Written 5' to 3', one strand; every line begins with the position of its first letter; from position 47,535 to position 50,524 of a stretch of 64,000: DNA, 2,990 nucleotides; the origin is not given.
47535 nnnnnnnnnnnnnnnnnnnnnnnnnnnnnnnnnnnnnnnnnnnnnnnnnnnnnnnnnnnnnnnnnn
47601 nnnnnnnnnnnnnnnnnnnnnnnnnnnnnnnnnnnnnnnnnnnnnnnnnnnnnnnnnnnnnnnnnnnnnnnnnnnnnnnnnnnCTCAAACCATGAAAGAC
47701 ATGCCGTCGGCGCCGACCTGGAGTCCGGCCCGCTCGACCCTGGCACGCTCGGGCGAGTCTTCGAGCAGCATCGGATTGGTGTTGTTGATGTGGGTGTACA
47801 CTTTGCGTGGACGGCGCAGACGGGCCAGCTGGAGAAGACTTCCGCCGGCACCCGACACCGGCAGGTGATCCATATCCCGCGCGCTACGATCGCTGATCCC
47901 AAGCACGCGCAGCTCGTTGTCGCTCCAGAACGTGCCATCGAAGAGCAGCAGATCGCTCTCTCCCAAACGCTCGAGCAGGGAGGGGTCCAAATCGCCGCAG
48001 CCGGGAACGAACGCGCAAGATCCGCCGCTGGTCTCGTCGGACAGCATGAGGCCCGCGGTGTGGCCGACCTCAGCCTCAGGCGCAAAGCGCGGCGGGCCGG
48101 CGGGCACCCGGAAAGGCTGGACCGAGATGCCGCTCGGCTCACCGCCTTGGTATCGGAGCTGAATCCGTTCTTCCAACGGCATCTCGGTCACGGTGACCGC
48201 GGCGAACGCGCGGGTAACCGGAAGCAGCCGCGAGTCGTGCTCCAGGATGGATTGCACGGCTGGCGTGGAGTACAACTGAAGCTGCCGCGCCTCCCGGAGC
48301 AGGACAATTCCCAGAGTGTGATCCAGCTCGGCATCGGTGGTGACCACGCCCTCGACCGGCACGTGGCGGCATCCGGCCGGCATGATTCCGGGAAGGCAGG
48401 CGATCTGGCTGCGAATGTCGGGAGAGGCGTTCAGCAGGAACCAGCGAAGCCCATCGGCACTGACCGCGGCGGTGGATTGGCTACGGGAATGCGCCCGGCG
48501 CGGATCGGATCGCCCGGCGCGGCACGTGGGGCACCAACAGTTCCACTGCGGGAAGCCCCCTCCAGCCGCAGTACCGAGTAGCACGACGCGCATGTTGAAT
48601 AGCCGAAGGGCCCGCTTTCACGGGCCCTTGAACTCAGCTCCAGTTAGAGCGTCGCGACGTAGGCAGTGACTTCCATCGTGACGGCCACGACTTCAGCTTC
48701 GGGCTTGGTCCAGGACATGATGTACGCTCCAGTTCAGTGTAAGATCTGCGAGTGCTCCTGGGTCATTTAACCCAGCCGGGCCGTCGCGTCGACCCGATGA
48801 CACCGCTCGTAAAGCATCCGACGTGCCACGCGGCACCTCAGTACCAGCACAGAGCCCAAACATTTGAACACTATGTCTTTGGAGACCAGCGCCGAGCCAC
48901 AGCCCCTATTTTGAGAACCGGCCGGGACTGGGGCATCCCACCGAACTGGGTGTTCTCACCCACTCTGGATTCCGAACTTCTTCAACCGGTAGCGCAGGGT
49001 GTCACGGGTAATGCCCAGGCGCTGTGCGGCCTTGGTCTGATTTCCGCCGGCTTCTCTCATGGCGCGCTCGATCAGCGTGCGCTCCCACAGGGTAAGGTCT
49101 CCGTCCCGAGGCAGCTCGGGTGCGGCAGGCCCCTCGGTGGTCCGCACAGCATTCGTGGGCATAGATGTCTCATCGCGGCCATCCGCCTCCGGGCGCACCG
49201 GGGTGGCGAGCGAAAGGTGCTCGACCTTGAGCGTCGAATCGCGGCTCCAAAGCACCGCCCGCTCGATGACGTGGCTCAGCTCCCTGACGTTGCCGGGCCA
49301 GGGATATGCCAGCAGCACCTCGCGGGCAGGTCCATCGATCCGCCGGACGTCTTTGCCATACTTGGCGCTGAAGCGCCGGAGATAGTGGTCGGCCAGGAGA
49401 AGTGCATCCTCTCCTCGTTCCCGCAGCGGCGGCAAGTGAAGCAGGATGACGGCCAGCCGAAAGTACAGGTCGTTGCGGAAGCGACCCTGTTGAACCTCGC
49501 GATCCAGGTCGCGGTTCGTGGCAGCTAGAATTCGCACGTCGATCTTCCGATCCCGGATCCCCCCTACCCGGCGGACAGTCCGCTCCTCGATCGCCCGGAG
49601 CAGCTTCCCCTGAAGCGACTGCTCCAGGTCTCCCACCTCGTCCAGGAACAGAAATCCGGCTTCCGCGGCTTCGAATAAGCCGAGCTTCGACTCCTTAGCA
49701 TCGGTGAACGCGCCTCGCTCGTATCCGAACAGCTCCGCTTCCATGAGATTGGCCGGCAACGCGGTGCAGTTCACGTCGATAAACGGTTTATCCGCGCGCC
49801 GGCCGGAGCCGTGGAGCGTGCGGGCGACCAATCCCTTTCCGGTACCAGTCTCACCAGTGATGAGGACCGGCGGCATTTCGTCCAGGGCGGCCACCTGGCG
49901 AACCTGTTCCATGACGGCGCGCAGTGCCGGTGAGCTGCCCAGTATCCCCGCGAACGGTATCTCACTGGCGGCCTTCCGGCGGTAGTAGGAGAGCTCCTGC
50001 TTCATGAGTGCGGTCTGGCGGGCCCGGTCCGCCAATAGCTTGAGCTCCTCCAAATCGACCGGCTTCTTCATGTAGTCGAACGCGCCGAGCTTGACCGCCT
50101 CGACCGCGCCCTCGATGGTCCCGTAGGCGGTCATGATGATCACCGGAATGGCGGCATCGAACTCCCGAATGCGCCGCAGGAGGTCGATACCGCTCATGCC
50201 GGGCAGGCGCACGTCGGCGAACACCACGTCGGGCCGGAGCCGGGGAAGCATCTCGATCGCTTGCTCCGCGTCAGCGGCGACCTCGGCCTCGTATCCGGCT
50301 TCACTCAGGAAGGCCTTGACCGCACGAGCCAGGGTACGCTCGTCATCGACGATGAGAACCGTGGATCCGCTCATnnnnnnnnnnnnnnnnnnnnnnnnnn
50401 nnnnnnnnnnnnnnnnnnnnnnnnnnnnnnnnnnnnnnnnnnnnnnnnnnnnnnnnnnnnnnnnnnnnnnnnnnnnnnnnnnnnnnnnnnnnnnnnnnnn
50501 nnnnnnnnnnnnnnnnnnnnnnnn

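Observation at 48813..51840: Near-consensus sigma-54 promoter in front of pqqA, directly downstream of a histidine kinase / NtrC-type activator pair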

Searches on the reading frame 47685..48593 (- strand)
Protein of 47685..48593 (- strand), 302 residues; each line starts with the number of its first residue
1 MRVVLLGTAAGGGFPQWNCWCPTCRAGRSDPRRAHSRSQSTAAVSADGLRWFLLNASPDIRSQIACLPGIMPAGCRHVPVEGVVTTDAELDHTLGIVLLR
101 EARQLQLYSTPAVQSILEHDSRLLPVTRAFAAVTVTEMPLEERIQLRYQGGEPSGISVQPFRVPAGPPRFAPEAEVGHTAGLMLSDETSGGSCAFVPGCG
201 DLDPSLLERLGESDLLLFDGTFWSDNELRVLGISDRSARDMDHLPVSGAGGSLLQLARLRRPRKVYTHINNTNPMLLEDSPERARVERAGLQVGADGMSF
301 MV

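Call 6: search_protein_families(library=pfam, proteins=[window:47685-48593:-])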
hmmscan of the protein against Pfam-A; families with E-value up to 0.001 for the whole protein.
window:47685-48593:- (302 aa): 1 family
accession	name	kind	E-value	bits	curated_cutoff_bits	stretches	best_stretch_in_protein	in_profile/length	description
PF12706.13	Lactamase_B_2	-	7.4e-30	104.5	27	1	50-269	1-200/200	Beta-lactamase superfamily domain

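Call 36: search_protein_families(library=ncbifam, proteins=[window:47685-48593:-], max_evalue=0.01)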
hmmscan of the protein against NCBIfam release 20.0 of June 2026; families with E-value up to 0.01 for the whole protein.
window:47685-48593:- (302 aa): 4 families
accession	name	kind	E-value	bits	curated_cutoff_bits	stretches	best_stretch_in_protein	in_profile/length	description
TIGR02108.2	PQQ_syn_pqqB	equivalog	3.4e-102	341.9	245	1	2-300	1-296/298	pyrroloquinoline quinone biosynthesis protein PqqB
NF002553.0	PRK02113.1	equivalog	1.4e-07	31.2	386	1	1-114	1-104/252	MBL fold metallo-hydrolase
NF038231.1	MBL_Geo_Pelo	equivalog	1.3e-05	24.9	360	1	3-112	2-98/250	GPMC system MBL fold metallohydrolase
TIGR03307.1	PhnP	equivalog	0.00052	19.4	272.25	1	1-64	1-62/249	phosphonate metabolism protein PhnP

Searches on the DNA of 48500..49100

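Call 12: search_rna_families(source=window, start=48500, end=49100, threshold=evalue, max_evalue=10)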
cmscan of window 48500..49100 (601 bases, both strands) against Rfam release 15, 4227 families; matches with E-value up to 10: 2.
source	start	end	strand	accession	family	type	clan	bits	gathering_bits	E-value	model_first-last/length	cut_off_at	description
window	48669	48689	-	RF01109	SBRMV1_UPD-PKd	Cis-reg;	-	20.8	33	0.3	1-21/21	no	Pseudoknot of upstream pseudoknot domain (UPD) of the 3'UTR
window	48669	48689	-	RF01111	SBWMV2_UPD-PKk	Cis-reg;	-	18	35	0.98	1-21/21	no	Pseudoknot of upstream pseudoknot domain (UPD) of the 3'UTR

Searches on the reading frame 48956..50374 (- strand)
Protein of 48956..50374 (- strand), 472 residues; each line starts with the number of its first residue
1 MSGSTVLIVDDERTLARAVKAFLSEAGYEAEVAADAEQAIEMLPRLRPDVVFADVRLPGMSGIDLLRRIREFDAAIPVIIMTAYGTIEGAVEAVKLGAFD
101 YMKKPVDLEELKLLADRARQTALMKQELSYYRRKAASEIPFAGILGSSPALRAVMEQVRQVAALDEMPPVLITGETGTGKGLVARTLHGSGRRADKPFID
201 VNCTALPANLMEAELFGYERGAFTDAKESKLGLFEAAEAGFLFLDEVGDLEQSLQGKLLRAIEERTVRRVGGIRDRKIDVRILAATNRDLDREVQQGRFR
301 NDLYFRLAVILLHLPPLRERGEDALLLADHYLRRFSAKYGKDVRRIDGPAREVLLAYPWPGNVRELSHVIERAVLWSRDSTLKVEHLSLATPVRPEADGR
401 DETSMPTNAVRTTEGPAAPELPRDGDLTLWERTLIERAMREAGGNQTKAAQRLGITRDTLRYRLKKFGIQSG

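Call 6: search_protein_families(library=pfam, proteins=[window:48956-50374:-])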
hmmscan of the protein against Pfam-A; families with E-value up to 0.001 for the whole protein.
window:48956-50374:- (472 aa): 8 families
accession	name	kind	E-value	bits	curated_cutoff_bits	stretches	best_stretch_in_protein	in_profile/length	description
PF00158.32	Sigma54_activat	-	9.1e-64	214.6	20.2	1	144-312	1-167/168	Sigma-54 interaction domain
PF00072.30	Response_reg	-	6.6e-32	110.4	30.2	1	6-112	1-107/111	Response regulator receiver domain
PF25601.1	AAA_lid_14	-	8.7e-23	80.4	27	1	318-390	1-73/87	AAA+ ATPase lid domain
PF14532.12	Sigma54_activ_2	-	5.2e-21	75.8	25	1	145-317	1-138/138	Sigma-54 interaction domain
PF02954.25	HTH_8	-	1.1e-14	54.3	22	1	431-467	6-42/42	Bacterial regulatory protein, Fis family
PF07728.20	AAA_5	-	1.2e-06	29.1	22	1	169-289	1-124/139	AAA domain (dynein-related subfamily)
PF00004.35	AAA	-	2.3e-06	28.5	21.2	1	170-306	1-130/131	ATPase family associated with various cellular activities (AAA)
PF13556.12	HTH_30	-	3e-06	27.4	27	1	438-467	7-36/59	PucR C-terminal helix-turn-helix domain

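Call 7: find_related_loci(query=window:48956-50374:-, collection=genome_contigs, flank=8000)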
Query window:48956-50374:- (472 aa) in genome_contigs; peptide patterns used: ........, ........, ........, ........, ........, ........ (x = any residue, [..] = any of these).
600 stretches matched a pattern (row limit reached: there are more); 62 encode a relative of the query (tblastn E <= 1e-3); 62 distinct loci.
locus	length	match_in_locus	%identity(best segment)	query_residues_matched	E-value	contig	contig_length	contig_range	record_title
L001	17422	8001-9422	85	1-472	0e+0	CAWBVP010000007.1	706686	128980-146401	MAG: uncultured Gemmatimonadales bacterium isolate MFD07737.bin.2.36 genome assembly, contig: contig_1550, whole genome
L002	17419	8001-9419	85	1-472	0e+0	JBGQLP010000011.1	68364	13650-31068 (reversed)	MAG: Gemmatimonadota bacterium isolate OBJ2_061818_050_35 k141_26103_length_68364_cov_14.2843, whole genome shotgun sequ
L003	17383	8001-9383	83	1-472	0e+0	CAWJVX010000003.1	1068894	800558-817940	MAG: uncultured Gemmatimonadales bacterium isolate MFD09206.bin.1.39 genome assembly, contig: contig_1971, whole genome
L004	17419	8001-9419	81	1-472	0e+0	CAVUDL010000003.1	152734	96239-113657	MAG: uncultured Gemmatimonadales bacterium isolate MFD02840.bin.1.159 genome assembly, contig: contig_151431, whole geno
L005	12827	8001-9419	81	1-472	0e+0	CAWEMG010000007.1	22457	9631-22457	MAG: uncultured Gemmatimonadales bacterium isolate MFD02840.bin.2.212 genome assembly, contig: contig_151432, whole geno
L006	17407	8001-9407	81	4-472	0e+0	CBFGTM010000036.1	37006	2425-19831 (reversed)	MAG TPA_asm: uncultured Gemmatimonadales bacterium isolate SRR28857639_binner13_Refined_3 genome assembly, contig: ERZ27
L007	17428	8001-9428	78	1-472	0e+0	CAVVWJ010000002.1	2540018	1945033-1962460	MAG: uncultured Gemmatimonadales bacterium isolate MFD07737.bin.1.47 genome assembly, contig: contig_38, whole genome sh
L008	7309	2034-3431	79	2-472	0e+0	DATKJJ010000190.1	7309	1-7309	MAG TPA_asm: Gemmatimonadales bacterium isolate SMAG_U14627 k141_2156536, whole genome shotgun sequence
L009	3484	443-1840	79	2-472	0e+0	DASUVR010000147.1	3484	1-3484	MAG TPA_asm: Gemmatimonadales bacterium isolate SMAG_U1820 k141_1819232, whole genome shotgun sequence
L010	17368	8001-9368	80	3-472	0e+0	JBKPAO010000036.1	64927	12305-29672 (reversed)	MAG: Gemmatimonadota bacterium isolate GB_HAYS_MAG_00001 GB_HAYS_000001682918, whole genome shotgun sequence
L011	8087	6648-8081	84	2-472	0e+0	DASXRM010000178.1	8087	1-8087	MAG TPA_asm: Gemmatimonadales bacterium isolate SMAG_U4640 k141_2040514, whole genome shotgun sequence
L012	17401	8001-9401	75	1-467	0e+0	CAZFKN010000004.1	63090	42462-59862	MAG TPA_asm: uncultured Gemmatimonadaceae bacterium isolate binchicken_co185_55 genome assembly, contig: NODE_618_length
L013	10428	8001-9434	81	1-472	0e+0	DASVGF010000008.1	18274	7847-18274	MAG TPA_asm: Gemmatimonadales bacterium isolate SMAG_U2108 k141_130084, whole genome shotgun sequence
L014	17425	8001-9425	73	1-469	0e+0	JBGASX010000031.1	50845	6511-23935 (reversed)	MAG: Gemmatimonadales bacterium isolate MAG_AAO_H125.10 AAOH125-10_opera_contig_1791, whole genome shotgun sequence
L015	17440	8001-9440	72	1-469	0e+0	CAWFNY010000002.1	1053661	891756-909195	MAG: uncultured Gemmatimonadales bacterium isolate MFD05942.bin.1.314 genome assembly, contig: contig_20318, whole genom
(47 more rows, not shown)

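Call 36: search_protein_families(library=ncbifam, proteins=[window:48956-50374:-], max_evalue=0.01)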
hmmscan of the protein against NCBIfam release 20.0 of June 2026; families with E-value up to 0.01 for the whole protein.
window:48956-50374:- (472 aa): 125 families (the best 25 are shown)
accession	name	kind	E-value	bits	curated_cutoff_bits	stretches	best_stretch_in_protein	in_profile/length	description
NF008469.0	PRK11361.1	equivalog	5.6e-138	460.5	714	1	4-470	5-457/461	acetoacetate metabolism transcriptional regulator AtoC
TIGR01818.1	ntrC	equivalog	1e-122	410.3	558.6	1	6-466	1-462/463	nitrogen regulation protein NR(I)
TIGR02915.1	PEP_resp_reg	equivalog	2.6e-113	379.2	502.6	1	6-469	1-444/445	PEP-CTERM-box response regulator transcription factor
NF007689.0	PRK10365.1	equivalog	3.9e-107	358.8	760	1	6-464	8-439/441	sigma-54-dependent response regulator transcription factor ZraR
NF051870.1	NAssimRespRegNtrX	equivalog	3.6e-105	352.5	600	1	5-469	3-452/452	nitrogen assimilation response regulator NtrX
NF041946.1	LuxO_transreg_Vib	equivalog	9.2e-104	347.8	800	1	9-466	2-459/463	quorum-sensing sigma-54 dependent transcriptional regulator LuxO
NF008176.1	PRK10923.1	equivalog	2.8e-98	329.5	620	1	4-469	4-468/469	nitrogen regulation protein NR(I)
TIGR01817.1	nifA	equivalog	5.1e-97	325.9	528.85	1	115-470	171-530/534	nif-specific transcriptional activator NifA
NF011695.0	PRK15115.1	equivalog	1.6e-95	320.5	763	1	4-376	7-367/445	two-component system response regulator GlrR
NF038308.1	RNA_repair_RtcR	equivalog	5.8e-95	319.1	650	1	5-470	30-519/530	RNA repair transcriptional activator RtcR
NF003451.0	PRK05022.1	equivalog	1.7e-93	314.1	476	1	93-470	134-511/512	nitric oxide reductase transcriptional regulator NorR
NF050807.1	TransRegFlbDCaul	equivalog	6.3e-91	305.5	750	1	15-467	13-438/454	sigma-54-dependent transcriptional regulator FlbD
NF041552.1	TF_PrdR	equivalog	1.4e-90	304.3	795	1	111-467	237-576/577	sigma-54 dependent transcriptional regulator PrdR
NF049963.1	RespRegFlgRCampy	domain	7.4e-88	295.3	750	1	6-390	3-380/429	fla regulon two-component system response regulator FlgR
TIGR02974.1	phageshock_pspF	equivalog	6e-86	288.7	443.55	1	144-467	1-336/336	phage shock protein operon transcriptional activator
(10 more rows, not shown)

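Call 38: find_related_loci(query=window:48956-50374:-, collection=metagenome_contigs, flank=4000)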
Query window:48956-50374:- (472 aa) in metagenome_contigs; peptide patterns used: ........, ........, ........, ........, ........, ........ (x = any residue, [..] = any of these).
600 stretches matched a pattern (row limit reached: there are more); 125 encode a relative of the query (tblastn E <= 1e-3); the best 80 are kept; 80 distinct loci.
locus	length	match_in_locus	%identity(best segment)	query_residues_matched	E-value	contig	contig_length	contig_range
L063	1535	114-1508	89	5-472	0e+0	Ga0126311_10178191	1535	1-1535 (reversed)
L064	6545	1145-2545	86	1-472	0e+0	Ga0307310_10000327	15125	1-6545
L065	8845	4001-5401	86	1-472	0e+0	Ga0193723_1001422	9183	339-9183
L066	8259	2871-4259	82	1-470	0e+0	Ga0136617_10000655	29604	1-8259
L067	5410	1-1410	82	5-472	0e+0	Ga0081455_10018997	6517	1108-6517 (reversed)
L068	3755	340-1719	81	1-472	0e+0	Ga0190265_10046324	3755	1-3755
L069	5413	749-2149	81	1-470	0e+0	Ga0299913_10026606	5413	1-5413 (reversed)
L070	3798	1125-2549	81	1-472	0e+0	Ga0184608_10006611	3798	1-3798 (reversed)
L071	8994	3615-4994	82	1-472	0e+0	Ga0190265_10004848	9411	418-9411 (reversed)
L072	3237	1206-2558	82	1-472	0e+0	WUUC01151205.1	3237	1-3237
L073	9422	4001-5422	80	1-472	0e+0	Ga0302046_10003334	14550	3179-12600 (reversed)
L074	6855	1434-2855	80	1-472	0e+0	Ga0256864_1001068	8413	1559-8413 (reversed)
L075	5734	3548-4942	81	1-472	0e+0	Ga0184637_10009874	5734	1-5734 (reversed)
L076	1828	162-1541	81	1-472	0e+0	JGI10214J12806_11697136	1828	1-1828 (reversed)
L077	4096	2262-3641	81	1-472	0e+0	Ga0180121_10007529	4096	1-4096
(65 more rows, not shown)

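Call 62: find_encoding_contigs(protein=window:48956-50374:-, flank=3000, max_places=4)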
Protein window:48956-50374:- (472 aa): no gene with exactly this product is on record in the collection.
